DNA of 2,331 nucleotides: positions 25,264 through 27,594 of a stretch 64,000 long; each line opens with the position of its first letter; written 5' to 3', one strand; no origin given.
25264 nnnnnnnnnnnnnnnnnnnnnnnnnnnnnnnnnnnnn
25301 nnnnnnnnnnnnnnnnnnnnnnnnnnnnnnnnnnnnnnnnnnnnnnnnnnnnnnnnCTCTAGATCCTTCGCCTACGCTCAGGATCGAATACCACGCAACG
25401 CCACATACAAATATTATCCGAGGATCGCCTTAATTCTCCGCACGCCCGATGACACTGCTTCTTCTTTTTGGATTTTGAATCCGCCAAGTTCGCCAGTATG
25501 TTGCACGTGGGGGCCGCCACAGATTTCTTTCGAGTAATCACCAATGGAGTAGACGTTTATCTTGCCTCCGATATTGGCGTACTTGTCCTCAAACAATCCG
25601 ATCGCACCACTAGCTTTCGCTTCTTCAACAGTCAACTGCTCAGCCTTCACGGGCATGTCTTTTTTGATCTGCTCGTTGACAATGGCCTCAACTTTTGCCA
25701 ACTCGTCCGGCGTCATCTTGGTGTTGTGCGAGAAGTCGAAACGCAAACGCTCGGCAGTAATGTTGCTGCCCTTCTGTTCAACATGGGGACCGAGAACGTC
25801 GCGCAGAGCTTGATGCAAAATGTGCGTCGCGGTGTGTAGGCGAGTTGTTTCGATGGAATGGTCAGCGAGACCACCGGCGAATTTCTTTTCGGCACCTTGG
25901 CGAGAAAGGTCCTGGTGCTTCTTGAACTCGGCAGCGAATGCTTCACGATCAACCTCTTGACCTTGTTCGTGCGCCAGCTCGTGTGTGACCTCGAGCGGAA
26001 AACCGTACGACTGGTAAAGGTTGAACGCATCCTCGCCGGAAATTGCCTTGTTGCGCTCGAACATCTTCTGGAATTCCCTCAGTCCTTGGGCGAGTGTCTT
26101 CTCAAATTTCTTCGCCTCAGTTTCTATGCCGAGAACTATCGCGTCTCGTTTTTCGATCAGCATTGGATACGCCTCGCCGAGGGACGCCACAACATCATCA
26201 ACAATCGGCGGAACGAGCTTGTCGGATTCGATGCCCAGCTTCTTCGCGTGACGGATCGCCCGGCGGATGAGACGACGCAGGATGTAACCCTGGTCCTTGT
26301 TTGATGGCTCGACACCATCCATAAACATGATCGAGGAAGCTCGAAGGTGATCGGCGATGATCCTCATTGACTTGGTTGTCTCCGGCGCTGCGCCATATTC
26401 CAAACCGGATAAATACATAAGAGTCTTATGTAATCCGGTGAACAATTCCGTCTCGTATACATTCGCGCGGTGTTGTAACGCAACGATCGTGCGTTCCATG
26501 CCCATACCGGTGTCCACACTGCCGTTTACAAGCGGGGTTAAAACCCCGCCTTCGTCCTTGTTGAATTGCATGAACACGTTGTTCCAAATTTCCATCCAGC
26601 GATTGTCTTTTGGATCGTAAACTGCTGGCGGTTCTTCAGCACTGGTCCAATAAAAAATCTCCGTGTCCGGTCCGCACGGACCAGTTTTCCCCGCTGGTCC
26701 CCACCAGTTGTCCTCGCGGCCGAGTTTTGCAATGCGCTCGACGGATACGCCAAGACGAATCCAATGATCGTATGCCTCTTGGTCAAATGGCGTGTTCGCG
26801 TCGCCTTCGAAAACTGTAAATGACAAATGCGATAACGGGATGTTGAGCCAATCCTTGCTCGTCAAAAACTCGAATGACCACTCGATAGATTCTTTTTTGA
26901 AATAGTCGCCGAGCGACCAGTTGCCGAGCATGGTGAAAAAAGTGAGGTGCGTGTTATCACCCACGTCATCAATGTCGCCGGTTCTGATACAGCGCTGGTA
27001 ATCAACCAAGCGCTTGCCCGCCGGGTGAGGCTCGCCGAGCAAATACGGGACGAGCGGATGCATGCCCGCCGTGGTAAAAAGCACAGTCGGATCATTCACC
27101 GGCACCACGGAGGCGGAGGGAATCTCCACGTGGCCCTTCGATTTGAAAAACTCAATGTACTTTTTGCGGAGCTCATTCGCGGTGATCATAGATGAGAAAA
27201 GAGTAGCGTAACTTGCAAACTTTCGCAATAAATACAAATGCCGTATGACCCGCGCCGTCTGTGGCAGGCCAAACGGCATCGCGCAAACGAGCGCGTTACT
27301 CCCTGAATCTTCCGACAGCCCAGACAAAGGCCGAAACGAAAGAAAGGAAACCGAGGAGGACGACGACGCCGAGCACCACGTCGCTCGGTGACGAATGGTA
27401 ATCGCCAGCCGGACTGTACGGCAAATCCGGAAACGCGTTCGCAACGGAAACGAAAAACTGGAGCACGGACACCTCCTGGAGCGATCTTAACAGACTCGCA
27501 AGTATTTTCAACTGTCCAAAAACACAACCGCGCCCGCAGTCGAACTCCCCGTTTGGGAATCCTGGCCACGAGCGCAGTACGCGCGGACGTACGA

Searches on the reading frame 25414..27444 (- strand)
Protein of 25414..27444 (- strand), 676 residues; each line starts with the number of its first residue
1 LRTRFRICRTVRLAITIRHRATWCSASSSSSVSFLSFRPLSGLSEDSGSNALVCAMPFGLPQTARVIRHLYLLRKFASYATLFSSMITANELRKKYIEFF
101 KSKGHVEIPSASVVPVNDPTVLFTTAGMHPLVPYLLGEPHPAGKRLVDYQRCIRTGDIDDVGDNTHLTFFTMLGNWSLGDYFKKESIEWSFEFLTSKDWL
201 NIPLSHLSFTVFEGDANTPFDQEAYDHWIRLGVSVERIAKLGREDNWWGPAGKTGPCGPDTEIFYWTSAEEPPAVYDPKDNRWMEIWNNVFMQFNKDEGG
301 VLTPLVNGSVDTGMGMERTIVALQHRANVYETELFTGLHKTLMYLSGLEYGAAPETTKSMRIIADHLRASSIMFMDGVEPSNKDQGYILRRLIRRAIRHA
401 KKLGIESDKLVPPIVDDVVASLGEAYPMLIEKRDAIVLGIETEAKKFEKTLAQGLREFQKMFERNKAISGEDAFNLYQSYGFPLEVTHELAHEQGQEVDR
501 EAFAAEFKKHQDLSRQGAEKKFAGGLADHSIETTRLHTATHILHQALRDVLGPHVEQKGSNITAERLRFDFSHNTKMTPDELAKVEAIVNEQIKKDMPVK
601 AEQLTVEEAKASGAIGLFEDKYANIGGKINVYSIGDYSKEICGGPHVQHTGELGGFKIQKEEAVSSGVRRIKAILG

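Call 8: search_protein_families(library=pfam, proteins=[window:25414-27444:-])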
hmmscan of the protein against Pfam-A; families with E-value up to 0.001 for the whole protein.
window:25414-27444:- (676 aa): 2 families
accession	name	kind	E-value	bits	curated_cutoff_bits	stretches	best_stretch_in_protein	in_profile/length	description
PF01411.24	tRNA-synt_2c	-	9.2e-135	450.7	30.3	1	91-522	1-436/552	tRNA synthetases class II (A)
PF07973.19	tRNA_SAD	-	1.2e-17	64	24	1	629-671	1-43/44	Threonyl and Alanyl tRNA synthetase second additional domain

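Call 38: find_related_loci(query=window:25417-27189:-, collection=metagenome_contigs, flank=10000)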
Query window:25417-27189:- (591 aa) in metagenome_contigs; peptide patterns used: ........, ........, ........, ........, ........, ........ (x = any residue, [..] = any of these).
600 stretches matched a pattern (row limit reached: there are more); 523 encode a relative of the query (tblastn E <= 1e-3); the best 80 are kept; 80 distinct loci.
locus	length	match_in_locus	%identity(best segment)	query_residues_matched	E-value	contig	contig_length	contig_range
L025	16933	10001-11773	82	1-591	0e+0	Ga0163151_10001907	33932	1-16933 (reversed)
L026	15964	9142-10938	61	2-590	0e+0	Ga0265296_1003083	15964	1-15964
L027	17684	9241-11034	57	2-590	0e+0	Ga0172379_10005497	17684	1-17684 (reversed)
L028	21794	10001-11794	59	1-590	0e+0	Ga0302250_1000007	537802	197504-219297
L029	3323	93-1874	58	1-590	0e+0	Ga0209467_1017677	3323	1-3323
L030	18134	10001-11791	58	1-590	0e+0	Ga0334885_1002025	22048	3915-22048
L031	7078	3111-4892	58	1-590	0e+0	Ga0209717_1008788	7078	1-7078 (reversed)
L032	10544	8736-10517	58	1-590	0e+0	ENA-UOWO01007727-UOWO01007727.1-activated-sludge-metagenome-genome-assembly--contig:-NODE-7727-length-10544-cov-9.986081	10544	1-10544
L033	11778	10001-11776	58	1-588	0e+0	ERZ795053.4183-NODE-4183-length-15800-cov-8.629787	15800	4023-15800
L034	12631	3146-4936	58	1-590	0e+0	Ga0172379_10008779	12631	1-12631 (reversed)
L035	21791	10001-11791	57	1-590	0e+0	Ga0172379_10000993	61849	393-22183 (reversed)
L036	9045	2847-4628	60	2-590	0e+0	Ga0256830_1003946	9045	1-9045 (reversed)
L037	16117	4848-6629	56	1-590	0e+0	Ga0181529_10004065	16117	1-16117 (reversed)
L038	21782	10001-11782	56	1-590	0e+0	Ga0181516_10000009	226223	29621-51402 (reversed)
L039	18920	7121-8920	56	1-590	0e+0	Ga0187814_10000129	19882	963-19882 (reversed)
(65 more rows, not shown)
